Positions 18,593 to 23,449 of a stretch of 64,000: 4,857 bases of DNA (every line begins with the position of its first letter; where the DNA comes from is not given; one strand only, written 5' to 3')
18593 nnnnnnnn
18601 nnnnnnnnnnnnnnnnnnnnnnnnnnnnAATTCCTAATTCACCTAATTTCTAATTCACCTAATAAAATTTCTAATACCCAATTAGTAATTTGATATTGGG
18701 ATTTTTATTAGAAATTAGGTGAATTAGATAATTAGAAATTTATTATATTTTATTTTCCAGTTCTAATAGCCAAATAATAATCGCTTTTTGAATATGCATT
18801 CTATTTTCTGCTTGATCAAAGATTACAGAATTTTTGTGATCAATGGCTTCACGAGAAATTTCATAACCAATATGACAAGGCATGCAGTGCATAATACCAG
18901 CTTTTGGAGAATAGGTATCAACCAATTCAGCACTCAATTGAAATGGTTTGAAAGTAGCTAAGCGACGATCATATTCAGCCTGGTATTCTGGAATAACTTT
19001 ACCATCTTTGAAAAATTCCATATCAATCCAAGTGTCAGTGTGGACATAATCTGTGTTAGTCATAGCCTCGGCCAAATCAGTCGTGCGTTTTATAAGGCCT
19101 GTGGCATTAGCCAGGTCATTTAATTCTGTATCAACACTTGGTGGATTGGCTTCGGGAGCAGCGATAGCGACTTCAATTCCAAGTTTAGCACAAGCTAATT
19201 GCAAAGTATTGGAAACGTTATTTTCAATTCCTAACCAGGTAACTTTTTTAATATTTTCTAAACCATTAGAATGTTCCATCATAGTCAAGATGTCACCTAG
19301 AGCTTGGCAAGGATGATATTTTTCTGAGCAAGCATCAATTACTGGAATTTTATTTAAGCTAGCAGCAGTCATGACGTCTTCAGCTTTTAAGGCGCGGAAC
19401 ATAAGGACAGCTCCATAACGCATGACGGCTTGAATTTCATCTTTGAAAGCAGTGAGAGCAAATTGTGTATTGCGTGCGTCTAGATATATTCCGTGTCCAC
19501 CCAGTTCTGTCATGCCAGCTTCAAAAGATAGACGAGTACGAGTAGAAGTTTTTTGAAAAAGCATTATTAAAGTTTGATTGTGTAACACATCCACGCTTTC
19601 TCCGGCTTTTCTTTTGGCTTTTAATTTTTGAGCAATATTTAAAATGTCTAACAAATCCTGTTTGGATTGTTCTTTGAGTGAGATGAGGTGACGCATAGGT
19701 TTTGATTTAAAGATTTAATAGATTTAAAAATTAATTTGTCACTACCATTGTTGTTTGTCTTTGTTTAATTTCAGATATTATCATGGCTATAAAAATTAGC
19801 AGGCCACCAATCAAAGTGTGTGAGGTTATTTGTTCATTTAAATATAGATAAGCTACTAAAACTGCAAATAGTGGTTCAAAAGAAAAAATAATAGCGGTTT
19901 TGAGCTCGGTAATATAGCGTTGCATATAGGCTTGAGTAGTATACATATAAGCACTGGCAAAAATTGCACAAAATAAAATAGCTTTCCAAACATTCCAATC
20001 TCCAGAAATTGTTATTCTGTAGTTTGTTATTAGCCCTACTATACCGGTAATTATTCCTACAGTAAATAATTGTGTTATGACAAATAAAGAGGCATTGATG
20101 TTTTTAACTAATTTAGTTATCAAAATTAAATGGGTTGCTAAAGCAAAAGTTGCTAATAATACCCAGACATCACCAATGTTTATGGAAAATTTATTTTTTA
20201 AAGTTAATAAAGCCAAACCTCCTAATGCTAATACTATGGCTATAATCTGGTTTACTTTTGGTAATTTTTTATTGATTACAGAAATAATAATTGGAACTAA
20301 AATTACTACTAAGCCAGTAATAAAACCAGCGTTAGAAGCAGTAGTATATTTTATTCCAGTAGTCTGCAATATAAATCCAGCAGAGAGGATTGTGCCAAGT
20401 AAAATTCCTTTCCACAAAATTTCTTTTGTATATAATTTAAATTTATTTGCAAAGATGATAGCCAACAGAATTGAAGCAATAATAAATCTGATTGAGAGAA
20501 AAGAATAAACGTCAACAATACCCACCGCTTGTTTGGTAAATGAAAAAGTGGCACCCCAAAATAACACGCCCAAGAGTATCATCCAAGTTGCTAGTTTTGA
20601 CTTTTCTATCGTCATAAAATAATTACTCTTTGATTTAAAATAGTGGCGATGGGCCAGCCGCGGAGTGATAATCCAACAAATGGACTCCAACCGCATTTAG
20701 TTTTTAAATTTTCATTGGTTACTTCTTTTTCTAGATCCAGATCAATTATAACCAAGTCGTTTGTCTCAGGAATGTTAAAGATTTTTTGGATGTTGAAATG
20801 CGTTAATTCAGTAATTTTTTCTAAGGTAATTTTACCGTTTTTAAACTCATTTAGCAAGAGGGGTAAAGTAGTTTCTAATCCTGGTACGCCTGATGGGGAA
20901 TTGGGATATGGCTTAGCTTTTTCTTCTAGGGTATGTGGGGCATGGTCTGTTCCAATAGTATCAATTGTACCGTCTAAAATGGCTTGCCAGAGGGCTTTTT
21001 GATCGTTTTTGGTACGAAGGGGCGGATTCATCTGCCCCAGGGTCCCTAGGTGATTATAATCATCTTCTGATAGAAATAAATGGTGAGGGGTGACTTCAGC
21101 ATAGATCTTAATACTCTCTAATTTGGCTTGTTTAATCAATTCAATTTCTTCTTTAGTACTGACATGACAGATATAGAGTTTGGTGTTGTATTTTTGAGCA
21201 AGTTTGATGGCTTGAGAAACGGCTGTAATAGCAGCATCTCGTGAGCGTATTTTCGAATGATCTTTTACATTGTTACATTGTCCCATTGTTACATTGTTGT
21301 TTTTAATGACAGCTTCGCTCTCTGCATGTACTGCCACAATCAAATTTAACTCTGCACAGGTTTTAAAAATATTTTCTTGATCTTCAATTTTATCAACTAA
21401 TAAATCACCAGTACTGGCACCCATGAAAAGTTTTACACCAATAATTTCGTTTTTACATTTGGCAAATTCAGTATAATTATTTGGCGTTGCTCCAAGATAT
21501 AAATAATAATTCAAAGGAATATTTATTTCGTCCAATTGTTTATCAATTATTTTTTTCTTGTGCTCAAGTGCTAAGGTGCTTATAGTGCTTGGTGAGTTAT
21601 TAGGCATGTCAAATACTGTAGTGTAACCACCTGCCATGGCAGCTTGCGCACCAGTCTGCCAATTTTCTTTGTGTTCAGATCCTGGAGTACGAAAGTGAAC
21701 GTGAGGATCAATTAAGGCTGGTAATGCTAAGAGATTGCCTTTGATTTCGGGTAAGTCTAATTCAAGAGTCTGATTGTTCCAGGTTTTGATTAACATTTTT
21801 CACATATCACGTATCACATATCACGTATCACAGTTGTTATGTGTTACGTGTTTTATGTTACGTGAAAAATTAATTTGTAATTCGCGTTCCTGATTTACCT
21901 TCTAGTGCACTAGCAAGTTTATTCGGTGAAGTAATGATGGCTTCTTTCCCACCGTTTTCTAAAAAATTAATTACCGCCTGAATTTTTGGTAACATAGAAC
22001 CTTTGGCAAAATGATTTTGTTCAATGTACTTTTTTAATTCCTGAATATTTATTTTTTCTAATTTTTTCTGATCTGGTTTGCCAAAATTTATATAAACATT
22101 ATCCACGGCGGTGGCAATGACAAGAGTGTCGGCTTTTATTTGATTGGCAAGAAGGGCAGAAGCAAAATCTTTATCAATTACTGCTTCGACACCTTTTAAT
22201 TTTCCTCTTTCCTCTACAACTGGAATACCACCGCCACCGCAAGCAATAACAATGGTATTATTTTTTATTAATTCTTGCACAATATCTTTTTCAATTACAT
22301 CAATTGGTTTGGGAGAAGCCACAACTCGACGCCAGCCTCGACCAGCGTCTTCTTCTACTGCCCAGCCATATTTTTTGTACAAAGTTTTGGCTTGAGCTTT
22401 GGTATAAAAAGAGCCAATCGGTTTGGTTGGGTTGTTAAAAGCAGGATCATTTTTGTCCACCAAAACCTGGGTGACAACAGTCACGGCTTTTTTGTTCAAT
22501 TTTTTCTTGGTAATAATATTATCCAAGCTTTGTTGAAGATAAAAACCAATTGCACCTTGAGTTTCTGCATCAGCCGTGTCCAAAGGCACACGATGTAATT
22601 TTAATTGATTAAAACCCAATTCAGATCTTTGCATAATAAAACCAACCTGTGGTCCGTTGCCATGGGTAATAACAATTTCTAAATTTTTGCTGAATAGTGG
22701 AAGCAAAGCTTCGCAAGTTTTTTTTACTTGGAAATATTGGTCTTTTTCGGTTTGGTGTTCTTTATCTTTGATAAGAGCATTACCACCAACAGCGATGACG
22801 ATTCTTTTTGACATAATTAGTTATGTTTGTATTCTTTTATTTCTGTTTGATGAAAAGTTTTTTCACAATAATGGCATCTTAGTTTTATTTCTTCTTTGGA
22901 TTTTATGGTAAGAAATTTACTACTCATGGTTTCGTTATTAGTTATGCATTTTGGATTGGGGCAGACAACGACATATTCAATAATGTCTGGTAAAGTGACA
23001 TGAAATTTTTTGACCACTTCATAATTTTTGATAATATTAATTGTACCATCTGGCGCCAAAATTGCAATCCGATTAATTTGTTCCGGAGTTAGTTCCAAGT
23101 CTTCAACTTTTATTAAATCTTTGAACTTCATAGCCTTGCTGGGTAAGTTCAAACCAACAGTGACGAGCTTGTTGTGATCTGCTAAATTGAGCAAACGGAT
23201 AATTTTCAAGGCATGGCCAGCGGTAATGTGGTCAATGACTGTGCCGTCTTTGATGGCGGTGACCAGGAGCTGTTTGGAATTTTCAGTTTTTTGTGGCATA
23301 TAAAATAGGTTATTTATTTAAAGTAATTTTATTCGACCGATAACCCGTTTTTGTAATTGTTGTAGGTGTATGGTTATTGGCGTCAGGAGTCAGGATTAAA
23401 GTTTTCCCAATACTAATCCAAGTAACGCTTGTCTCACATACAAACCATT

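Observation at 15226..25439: Pyrimidine de novo cluster with carbamate kinase and ornithine carbamoyltransferase embedded; an amidinotransferase-family gene follows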

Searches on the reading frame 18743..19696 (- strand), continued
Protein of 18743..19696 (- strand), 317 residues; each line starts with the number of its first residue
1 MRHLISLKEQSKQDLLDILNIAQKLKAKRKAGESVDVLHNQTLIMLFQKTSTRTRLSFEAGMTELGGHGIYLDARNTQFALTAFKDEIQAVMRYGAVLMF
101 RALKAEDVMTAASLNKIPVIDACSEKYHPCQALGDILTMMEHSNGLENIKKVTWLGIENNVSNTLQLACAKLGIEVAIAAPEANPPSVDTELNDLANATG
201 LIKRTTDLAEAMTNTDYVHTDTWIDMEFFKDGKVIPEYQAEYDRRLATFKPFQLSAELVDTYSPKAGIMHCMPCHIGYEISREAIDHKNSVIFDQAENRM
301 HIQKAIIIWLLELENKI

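Call 59: find_homologous_proteins(query=L037:140-3331:+, max_evalue=1e-50)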
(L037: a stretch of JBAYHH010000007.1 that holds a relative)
Query L037:140-3331:+ (1063 aa): 8000 proteins with E <= 1e-50 among 8000 candidates; the best 120 are listed.
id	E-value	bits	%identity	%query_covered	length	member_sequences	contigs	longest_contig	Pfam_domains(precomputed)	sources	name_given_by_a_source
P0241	0.0e+0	2369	100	100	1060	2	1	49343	PF25596.2,PF02142.28,PF15632.12,PF02786.23,PF02787.26,PF02222.28,PF07478.19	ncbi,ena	ncbi:MAG: carbamoyl-phosphate synthase (glutamine-hydrolyzing) large subunit [Candidatus Magasanikba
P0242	0.0e+0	1995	84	99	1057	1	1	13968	PF25596.2,PF02142.28,PF15632.12,PF02786.23,PF02787.26,PF02222.28,PF07478.19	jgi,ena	-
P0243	0.0e+0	1923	80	99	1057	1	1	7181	PF25596.2,PF02142.28,PF15632.12,PF02786.23,PF02787.26,PF02222.28,PF01071.25,PF07478.19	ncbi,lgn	-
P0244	0.0e+0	1707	71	99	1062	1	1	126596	PF25596.2,PF02142.28,PF15632.12,PF02786.23,PF02787.26,PF02222.28,PF07478.19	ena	-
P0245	0.0e+0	1702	70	99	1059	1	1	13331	PF25596.2,PF02142.28,PF15632.12,PF02786.23,PF02787.26,PF02222.28,PF07478.19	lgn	-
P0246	0.0e+0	1696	70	99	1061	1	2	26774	PF25596.2,PF02142.28,PF15632.12,PF02786.23,PF02787.26,PF02222.28,PF07478.19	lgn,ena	-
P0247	0.0e+0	1694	71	99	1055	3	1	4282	PF25596.2,PF02142.28,PF15632.12,PF02786.23,PF02787.26,PF02222.28,PF07478.19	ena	-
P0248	0.0e+0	1683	70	99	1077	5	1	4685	PF25596.2,PF02142.28,PF15632.12,PF02786.23,PF02787.26,PF02222.28,PF07478.19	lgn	-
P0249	0.0e+0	1681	69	100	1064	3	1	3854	PF25596.2,PF02142.28,PF15632.12,PF02786.23,PF02787.26,PF02222.28,PF02655.20,PF01071.25,PF07478.19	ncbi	ncbi:MAG: carbamoyl-phosphate synthase (glutamine-hydrolyzing) large subunit [Chlamydiota bacterium]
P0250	0.0e+0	1681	70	99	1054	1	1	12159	PF25596.2,PF02142.28,PF15632.12,PF02786.23,PF02787.26,PF02222.28,PF07478.19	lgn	-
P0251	0.0e+0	1681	69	100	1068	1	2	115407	PF25596.2,PF02142.28,PF15632.12,PF13549.12,PF02786.23,PF02787.26,PF02222.28,PF01071.25,PF07478.19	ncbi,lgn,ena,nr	ncbi:MAG: carbamoyl-phosphate synthase (glutamine-hydrolyzing) large subunit [Chlamydiales bacterium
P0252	0.0e+0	1680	71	99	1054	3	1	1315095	PF25596.2,PF02142.28,PF15632.12,PF02786.23,PF02787.26,PF02222.28,PF02655.20,PF07478.19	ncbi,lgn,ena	-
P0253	0.0e+0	1679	71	99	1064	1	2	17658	PF25596.2,PF02142.28,PF15632.12,PF02786.23,PF02787.26,PF02222.28,PF07478.19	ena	-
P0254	0.0e+0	1677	69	99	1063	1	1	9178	PF25596.2,PF02142.28,PF15632.12,PF02786.23,PF02787.26,PF02222.28,PF07478.19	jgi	-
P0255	0.0e+0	1677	68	99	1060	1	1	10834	PF25596.2,PF02142.28,PF15632.12,PF02786.23,PF02787.26,PF02222.28,PF07478.19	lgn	-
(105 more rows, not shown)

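Call 73: search_protein_representatives(protein=window:18743-19696:-)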
Query: 317 residues. Proteins with E-value up to 0.001 (for the whole library): 11022; up to 1e-10: 3397; up to 1e-30: 406. The best 150 are listed.
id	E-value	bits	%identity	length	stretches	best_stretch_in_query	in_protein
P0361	2.4e-149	512.7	71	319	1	1-315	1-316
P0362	1.4e-94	333.0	60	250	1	72-312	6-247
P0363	8.8e-89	313.9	71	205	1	1-204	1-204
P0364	1.6e-78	280.3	46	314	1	1-311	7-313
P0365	1.7e-75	270.3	83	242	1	1-155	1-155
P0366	1.5e-72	260.6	71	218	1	1-169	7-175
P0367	9.3e-69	248.2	42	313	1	1-311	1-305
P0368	3.0e-66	240.0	43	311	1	1-311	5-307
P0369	6.0e-66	239.0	62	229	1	7-190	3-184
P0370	3.2e-64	233.3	40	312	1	3-311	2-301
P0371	1.9e-62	227.5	40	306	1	2-311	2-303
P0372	2.4e-62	227.2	68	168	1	45-200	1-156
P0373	5.9e-62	225.9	42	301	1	2-311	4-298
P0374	2.2e-60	220.7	41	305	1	1-313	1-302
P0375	1.1e-54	202.0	40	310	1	2-311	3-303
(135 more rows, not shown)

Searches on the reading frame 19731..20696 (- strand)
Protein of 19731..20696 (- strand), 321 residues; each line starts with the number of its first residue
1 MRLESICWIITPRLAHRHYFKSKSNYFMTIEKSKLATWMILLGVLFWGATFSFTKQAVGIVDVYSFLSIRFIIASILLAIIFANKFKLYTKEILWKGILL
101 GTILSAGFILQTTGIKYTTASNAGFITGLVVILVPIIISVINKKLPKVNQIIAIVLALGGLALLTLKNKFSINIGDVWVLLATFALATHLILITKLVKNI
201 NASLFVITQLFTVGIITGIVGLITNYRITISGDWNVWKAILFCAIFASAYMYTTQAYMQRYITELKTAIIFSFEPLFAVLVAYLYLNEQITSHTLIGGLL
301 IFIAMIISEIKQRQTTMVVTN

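Call 3: search_protein_families(library=ncbifam, proteins=[window:19731-20696:-])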
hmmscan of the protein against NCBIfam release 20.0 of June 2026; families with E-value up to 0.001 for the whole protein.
window:19731-20696:- (321 aa): 2 families
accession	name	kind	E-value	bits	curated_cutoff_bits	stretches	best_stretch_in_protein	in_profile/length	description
TIGR00950.1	2A78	equivalog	4e-16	59.2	230.2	1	47-306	1-264/264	carboxylate/amino acid/amine transporter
NF008432.0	PRK11272.1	equivalog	8.2e-06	25.2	270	1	44-310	19-287/294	drug/metabolite exporter YedA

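Call 4: search_protein_families(library=pfam, proteins=[window:19731-20696:-])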
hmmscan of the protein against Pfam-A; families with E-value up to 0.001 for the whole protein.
window:19731-20696:- (321 aa): 1 family
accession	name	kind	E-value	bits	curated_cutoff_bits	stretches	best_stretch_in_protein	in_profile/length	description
PF00892.27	EamA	-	5.7e-36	124.2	28.2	2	174-307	2-132/135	EamA-like transporter family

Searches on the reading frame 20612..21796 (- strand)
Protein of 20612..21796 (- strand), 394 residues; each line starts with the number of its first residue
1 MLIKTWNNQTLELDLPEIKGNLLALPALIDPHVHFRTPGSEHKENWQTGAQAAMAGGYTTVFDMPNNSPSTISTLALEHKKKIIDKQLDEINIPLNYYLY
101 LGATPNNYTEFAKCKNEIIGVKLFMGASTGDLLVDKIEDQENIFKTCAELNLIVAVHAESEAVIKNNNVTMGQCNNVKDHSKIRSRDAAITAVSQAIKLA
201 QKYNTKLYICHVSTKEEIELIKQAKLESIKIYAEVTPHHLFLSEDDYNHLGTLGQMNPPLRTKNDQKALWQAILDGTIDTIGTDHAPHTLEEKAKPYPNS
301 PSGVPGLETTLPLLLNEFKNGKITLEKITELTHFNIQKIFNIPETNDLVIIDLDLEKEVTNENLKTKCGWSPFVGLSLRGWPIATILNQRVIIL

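Call 3: search_protein_families(library=ncbifam, proteins=[window:20612-21796:-])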
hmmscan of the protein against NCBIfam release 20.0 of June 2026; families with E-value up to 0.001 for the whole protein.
window:20612-21796:- (394 aa): 30 families (the best 25 are shown)
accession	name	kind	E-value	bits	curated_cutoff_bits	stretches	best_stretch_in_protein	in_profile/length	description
NF005751.0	PRK07575.1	equivalog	8.6e-124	413.3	529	1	22-392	52-419/440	dihydroorotase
NF006559.0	PRK09060.1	equivalog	2.4e-107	359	482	1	22-391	52-420/444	dihydroorotase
NF006688.0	PRK09236.1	equivalog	1.1e-101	340.9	535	1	19-388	48-421/444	dihydroorotase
NF002668.0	PRK02382.1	equivalog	1.9e-101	339.9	452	1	23-377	45-396/436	dihydroorotase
TIGR00857.1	pyrC_multi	subfamily_domain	1.5e-99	333.8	279.05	1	19-391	32-407/412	dihydroorotase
NF006837.0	PRK09357.1-2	equivalog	1.8e-80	270.6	575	1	12-391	41-420/428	dihydroorotase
NF003271.0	PRK04250.1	equivalog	3.6e-76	256.4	405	1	22-392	47-387/407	dihydroorotase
NF006841.0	PRK09357.2-2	equivalog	3.6e-67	226.9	640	1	17-392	41-416/421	dihydroorotase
NF004839.0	PRK06189.1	equivalog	1.2e-66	225.2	631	1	24-388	52-426/451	allantoinase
NF002284.0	PRK01211.1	subfamily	5.4e-64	216.6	462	1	20-392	40-388/409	dihydroorotase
TIGR03178.1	allantoinase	equivalog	1.4e-62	212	357.85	1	21-391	46-423/441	allantoinase AllB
NF006836.0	PRK09357.1-1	equivalog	5.4e-59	200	538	1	21-392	47-423/432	dihydroorotase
NF006843.0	PRK09357.2-4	equivalog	4.6e-58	197.1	786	1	24-390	51-417/431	dihydroorotase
NF006839.0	PRK09357.1-4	equivalog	5.9e-57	193.2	576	1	22-392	49-419/422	dihydroorotase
NF006842.0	PRK09357.2-3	equivalog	2e-55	188.2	695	1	17-390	51-435/440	dihydroorotase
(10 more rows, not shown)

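Call 4: search_protein_families(library=pfam, proteins=[window:20612-21796:-])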
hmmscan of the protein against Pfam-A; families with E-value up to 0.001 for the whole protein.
window:20612-21796:- (394 aa): 1 family
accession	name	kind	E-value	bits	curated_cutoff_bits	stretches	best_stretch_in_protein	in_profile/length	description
PF01979.26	Amidohydro_1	-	8.1e-14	52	25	1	24-343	2-301/345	Amidohydrolase family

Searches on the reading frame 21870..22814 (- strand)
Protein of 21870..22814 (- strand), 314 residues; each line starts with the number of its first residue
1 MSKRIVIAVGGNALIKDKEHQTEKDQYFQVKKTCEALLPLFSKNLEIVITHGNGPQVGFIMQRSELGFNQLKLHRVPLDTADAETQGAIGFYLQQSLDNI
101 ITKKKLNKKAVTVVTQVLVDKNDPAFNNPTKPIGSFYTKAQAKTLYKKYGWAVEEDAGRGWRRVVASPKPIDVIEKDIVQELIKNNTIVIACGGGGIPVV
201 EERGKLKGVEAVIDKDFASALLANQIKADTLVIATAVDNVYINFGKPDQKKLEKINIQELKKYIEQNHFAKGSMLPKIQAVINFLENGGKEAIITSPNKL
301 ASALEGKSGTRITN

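Call 3: search_protein_families(library=ncbifam, proteins=[window:21870-22814:-])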
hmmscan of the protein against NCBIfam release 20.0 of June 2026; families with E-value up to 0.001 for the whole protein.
window:21870-22814:- (314 aa): 13 families
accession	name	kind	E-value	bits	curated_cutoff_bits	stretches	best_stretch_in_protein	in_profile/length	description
NF009007.0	PRK12352.1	subfamily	4.7e-125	416.7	266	1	1-313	1-314/316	carbamate kinase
TIGR00746.1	arcC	equivalog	8.4e-123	409.3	358.25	1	3-313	1-308/309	carbamate kinase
NF009008.0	PRK12354.1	subfamily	5.6e-102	341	361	1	4-313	2-299/308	carbamate kinase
NF006926.0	PRK09411.1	equivalog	3.6e-77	259.5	416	1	3-313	2-296/297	carbamate kinase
TIGR00761.1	argB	equivalog_domain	1.1e-12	48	151.3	1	174-294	123-231/231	acetylglutamate kinase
TIGR02076.1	pyrH_arch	equivalog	2.2e-08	34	158.05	1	208-298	111-203/222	UMP kinase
NF010661.0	PRK14058.1-3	equivalog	1.3e-07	31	251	1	152-313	118-271/283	acetylglutamate/acetylaminoadipate kinase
NF040647.1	IPPK_Arch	equivalog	3.1e-07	29.9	120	1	171-312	116-259/259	isopentenyl phosphate kinase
NF010662.0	PRK14058.1-4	equivalog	6.2e-07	28.9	194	1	171-313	133-262/264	[LysW]-aminoadipate/[LysW]-glutamate kinase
TIGR01027.1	proB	equivalog_domain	2.3e-06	27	186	1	195-307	124-245/363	glutamate 5-kinase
NF010659.0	PRK14058.1-1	equivalog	4.7e-06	25.9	223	1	192-310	147-264/267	[LysW]-aminoadipate kinase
TIGR01092.1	P5CS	equivalog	1.4e-05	23.6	796.75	1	204-298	160-255/715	delta l-pyrroline-5-carboxylate synthetase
TIGR02075.1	pyrH_bact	equivalog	2.1e-05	24.2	243.9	0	177-257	112-182/233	UMP kinase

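Call 4: search_protein_families(library=pfam, proteins=[window:21870-22814:-])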
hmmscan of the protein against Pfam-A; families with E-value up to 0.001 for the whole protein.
window:21870-22814:- (314 aa): 1 family
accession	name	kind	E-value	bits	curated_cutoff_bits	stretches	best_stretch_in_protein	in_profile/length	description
PF00696.33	AA_kinase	-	9.8e-33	114.3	24.9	1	3-296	1-234/234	Amino acid kinase family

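Call 37: search_solved_structures(query=window:21870-22814:-, max_evalue=1e-10)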
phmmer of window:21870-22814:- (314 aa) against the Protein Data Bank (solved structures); distinct sequences matched with E-value up to 1e-10: 6.
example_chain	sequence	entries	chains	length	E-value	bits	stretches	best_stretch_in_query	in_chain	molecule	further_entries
1e19_A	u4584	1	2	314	9.2e-92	310.4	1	1-312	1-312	CARBAMATE KINASE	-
1b7b_A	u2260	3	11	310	3.4e-85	288.9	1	1-303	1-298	CARBAMATE KINASE | CARBAMATE KINASE 1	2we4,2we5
3kzf_A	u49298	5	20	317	3.7e-76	259.2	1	3-312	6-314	Carbamate kinase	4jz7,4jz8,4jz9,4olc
2e9y_A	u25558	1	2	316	1.5e-72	247.3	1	5-310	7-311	Carbamate kinase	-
4axs_A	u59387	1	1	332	4.2e-70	239.4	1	3-312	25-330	CARBAMATE KINASE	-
8crv_A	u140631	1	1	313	4.8e-70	239.2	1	3-313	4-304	Carbamate kinase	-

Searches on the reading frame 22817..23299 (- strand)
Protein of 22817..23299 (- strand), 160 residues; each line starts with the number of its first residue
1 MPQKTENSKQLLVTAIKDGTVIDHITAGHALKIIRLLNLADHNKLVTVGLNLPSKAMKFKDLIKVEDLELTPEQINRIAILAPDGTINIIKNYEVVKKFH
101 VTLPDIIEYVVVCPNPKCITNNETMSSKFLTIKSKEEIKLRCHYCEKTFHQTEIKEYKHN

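Call 3: search_protein_families(library=ncbifam, proteins=[window:22817-23299:-])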
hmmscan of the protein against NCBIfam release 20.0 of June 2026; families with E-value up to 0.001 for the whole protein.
window:22817-23299:- (160 aa): 3 families
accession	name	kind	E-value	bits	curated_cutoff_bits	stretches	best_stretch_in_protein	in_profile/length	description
TIGR00240.1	ATCase_reg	equivalog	8.5e-55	184.7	148.55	1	9-154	2-147/150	aspartate carbamoyltransferase regulatory subunit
NF002063.0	PRK00893.1-3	equivalog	4.5e-33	113.9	171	1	11-151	2-140/142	aspartate carbamoyltransferase regulatory subunit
NF009916.0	PRK13376.1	equivalog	1.1e-18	67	800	1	13-154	374-522/525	bifunctional aspartate carbamoyltransferase catalytic subunit/aspartate carbamoyltransferase regulatory subunit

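Call 4: search_protein_families(library=pfam, proteins=[window:22817-23299:-])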
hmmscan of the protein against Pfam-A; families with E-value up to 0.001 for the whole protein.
window:22817-23299:- (160 aa): 2 families
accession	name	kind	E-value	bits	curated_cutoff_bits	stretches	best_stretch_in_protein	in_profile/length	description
PF01948.23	PyrI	-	7.5e-31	106.7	25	1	12-101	2-92/93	Aspartate carbamoyltransferase regulatory chain, allosteric domain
PF02748.20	PyrI_C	-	2.8e-17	62.7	23.4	1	107-154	2-48/48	Aspartate carbamoyltransferase regulatory chain, metal binding domain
